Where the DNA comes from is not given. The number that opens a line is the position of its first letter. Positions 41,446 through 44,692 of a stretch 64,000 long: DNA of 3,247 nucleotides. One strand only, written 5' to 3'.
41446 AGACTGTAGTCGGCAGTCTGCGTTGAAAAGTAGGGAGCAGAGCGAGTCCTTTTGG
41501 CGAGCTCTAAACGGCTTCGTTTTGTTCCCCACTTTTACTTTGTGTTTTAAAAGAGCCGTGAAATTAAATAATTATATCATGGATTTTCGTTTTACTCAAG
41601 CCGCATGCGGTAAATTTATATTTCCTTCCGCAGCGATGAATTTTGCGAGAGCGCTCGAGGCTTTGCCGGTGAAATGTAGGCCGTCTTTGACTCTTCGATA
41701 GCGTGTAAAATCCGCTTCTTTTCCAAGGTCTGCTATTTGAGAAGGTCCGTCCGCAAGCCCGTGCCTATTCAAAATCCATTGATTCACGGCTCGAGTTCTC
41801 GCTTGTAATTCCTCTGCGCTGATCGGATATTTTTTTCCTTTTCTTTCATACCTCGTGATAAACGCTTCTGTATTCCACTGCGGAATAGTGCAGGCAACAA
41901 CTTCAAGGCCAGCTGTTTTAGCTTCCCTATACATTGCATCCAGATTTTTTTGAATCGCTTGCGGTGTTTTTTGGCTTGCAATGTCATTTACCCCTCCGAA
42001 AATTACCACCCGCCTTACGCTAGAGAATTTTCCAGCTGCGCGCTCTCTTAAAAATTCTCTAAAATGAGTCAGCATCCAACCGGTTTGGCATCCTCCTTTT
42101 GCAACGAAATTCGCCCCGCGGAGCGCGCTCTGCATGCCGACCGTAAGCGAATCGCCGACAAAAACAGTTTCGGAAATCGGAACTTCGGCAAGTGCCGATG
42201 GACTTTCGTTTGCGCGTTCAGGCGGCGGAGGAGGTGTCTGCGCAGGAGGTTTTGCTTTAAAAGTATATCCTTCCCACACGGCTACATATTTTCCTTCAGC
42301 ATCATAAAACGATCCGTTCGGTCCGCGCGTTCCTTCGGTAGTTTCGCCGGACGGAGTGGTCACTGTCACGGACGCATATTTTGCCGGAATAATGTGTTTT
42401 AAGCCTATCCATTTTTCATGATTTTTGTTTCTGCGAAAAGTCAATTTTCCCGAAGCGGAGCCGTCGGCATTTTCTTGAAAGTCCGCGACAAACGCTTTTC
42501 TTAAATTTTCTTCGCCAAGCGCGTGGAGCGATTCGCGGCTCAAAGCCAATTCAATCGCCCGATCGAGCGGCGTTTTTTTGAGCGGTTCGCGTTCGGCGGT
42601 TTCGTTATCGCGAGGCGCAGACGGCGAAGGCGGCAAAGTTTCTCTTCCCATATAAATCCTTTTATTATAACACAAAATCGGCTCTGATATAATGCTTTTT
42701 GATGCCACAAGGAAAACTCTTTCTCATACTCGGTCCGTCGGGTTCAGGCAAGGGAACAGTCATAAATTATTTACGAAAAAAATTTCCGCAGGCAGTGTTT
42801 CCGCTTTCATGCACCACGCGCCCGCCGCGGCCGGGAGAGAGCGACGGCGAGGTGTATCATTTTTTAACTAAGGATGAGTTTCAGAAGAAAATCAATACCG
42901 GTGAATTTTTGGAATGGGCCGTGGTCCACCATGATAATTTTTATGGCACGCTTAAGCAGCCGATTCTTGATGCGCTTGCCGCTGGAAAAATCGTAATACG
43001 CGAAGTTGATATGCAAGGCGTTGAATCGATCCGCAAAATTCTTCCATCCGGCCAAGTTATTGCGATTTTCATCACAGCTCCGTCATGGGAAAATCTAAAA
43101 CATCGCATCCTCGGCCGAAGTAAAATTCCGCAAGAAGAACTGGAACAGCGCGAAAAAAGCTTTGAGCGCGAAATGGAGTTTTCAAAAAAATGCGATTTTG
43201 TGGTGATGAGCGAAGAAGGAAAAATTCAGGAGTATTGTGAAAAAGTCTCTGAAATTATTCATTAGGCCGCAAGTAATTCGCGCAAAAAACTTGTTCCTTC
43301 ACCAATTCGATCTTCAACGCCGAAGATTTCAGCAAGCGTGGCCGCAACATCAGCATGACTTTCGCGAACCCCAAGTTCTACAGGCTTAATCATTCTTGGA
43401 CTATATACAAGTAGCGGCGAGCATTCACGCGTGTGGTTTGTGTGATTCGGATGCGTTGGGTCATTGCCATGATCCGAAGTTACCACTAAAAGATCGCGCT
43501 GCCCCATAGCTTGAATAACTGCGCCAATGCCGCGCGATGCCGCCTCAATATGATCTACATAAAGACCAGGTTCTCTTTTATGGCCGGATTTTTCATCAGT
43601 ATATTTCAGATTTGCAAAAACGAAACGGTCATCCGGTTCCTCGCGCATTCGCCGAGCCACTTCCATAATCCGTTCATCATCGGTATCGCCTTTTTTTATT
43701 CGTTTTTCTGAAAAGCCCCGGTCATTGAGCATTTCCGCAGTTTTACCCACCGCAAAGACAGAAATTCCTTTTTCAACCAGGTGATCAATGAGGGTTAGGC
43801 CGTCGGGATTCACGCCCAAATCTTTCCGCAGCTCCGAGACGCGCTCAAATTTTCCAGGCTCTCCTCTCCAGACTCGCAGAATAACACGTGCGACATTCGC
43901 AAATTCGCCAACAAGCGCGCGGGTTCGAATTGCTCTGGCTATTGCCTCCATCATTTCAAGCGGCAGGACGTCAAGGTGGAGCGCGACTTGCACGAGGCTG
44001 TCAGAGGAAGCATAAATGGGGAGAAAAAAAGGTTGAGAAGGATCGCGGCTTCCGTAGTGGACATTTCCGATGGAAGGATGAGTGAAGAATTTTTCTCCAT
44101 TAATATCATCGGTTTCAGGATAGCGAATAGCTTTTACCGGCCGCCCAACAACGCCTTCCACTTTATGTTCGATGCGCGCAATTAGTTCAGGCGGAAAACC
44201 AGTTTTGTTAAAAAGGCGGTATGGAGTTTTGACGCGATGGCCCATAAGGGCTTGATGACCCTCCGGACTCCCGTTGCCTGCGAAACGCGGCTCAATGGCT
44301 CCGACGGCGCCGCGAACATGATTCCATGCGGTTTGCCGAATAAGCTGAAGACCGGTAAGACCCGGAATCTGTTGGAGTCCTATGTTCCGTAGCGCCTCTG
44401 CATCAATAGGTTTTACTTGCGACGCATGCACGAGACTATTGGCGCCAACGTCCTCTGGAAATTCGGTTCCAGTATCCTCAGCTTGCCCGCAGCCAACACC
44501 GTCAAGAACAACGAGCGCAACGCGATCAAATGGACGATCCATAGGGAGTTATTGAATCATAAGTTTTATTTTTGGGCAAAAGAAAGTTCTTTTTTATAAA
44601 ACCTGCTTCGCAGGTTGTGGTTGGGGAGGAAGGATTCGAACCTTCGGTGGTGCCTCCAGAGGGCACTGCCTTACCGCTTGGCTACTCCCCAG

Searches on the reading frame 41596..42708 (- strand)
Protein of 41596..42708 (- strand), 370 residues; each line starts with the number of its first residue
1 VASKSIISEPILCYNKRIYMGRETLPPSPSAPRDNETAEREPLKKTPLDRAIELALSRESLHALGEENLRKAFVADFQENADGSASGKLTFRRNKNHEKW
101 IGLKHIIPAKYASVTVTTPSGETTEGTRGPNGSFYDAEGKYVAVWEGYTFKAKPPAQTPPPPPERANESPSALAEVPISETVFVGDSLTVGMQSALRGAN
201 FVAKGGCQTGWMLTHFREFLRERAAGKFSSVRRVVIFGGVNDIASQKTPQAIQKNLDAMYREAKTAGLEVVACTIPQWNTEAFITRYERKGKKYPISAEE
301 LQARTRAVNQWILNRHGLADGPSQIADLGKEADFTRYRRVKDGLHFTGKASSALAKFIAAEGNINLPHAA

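Call 28: search_protein_families(library=pfam, proteins=[window:41596-42708:-])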
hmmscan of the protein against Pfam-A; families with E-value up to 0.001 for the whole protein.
window:41596-42708:- (370 aa): 2 families
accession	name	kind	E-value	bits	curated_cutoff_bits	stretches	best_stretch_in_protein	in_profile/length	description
PF13472.12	Lipase_GDSL_2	-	7.5e-10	40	32.9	1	184-318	2-141/178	GDSL-like Lipase/Acylhydrolase family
PF00657.28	Lipase_GDSL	-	3.7e-05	24.4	23.6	1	227-357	73-207/208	GDSL-like Lipase/Acylhydrolase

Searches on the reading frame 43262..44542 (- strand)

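Call 28: search_protein_families(library=pfam, proteins=[window:43262-44542:-])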
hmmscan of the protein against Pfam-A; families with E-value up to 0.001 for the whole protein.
window:43262-44542:- (426 aa): 2 families
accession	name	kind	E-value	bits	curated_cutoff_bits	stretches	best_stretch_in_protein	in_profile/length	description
PF01676.23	Metalloenzyme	-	3.1e-27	96.1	24.3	1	7-410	2-251/252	Metalloenzyme superfamily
PF00884.28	Sulfatase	-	0.00024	20.9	25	1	315-409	200-301/301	Sulfatase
